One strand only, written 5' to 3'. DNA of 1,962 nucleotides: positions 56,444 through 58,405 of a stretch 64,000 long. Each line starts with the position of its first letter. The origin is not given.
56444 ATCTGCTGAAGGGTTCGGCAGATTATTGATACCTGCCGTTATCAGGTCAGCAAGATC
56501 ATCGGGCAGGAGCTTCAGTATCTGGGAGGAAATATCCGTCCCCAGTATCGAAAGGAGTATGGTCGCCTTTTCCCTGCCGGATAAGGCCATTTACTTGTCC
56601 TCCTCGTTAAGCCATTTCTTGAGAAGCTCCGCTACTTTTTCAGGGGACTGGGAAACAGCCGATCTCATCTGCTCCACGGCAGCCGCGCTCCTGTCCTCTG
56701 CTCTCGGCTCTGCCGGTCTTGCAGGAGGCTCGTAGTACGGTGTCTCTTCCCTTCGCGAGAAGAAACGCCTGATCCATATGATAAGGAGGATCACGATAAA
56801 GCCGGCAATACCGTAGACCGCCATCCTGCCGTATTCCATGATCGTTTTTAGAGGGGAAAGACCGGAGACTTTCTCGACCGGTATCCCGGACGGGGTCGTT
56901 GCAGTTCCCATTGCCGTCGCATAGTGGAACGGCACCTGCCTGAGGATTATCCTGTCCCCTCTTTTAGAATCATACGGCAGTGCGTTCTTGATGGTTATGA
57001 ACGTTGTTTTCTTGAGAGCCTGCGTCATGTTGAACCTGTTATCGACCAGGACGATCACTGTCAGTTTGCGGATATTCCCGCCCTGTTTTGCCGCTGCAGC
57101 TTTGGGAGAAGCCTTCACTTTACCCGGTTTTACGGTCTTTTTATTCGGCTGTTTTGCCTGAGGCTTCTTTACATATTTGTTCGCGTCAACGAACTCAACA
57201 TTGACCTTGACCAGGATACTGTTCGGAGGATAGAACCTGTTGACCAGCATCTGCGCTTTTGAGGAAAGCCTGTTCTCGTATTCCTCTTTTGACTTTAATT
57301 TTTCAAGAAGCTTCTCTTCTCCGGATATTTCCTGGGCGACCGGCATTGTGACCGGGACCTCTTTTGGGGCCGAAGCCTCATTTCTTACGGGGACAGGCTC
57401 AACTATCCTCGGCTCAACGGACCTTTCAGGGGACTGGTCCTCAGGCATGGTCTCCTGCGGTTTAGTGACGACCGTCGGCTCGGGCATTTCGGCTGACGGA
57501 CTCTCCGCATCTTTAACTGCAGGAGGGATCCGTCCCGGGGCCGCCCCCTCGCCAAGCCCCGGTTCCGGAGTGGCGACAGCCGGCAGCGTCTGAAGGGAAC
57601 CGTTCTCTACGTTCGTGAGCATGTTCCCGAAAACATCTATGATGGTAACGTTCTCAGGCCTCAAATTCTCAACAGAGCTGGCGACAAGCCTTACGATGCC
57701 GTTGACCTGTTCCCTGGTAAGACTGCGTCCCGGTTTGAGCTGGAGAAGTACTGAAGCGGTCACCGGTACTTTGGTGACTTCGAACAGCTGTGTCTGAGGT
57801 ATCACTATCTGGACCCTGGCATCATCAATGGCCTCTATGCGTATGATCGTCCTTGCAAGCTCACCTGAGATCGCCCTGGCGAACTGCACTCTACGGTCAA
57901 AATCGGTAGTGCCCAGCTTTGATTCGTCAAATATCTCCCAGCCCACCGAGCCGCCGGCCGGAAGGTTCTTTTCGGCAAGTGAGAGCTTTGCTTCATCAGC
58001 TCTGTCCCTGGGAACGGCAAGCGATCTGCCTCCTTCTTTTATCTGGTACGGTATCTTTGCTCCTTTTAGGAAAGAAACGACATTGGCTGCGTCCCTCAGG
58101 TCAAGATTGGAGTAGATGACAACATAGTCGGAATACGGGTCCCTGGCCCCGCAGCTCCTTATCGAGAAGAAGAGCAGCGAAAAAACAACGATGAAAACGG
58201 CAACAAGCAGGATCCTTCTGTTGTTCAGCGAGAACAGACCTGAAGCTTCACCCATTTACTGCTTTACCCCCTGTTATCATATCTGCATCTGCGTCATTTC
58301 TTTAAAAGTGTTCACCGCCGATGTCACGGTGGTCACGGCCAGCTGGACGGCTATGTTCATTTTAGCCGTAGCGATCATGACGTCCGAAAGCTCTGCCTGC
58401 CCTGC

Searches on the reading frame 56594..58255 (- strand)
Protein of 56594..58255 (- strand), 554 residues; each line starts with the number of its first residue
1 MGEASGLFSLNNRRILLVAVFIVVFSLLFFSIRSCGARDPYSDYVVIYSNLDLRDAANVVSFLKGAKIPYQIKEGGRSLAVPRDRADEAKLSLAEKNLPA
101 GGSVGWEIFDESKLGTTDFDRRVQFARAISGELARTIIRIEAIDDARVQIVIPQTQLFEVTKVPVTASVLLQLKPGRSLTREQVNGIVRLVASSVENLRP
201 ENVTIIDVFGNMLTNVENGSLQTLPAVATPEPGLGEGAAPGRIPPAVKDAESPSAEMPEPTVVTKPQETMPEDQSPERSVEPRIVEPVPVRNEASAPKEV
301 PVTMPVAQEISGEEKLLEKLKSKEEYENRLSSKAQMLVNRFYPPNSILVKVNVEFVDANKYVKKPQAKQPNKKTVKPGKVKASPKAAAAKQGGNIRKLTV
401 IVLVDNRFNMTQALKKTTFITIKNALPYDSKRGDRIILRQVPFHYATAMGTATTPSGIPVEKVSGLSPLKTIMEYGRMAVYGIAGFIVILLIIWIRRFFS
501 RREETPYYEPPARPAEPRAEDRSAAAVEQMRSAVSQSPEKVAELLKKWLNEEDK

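Call 39: search_protein_families(library=ncbifam, proteins=[window:56594-58255:-], max_evalue=1e-10)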
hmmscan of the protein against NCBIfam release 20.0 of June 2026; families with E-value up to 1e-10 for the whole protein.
window:56594-58255:- (554 aa): 2 families
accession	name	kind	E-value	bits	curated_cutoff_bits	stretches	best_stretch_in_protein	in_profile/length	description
TIGR00206.1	fliF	equivalog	7.7e-58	196.8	129.75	1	16-215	26-222/555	flagellar basal-body MS-ring/collar protein FliF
TIGR02544.1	III_secr_YscJ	equivalog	4.4e-19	69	161.95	1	45-206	21-184/193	type III secretion system inner membrane ring lipoprotein SctJ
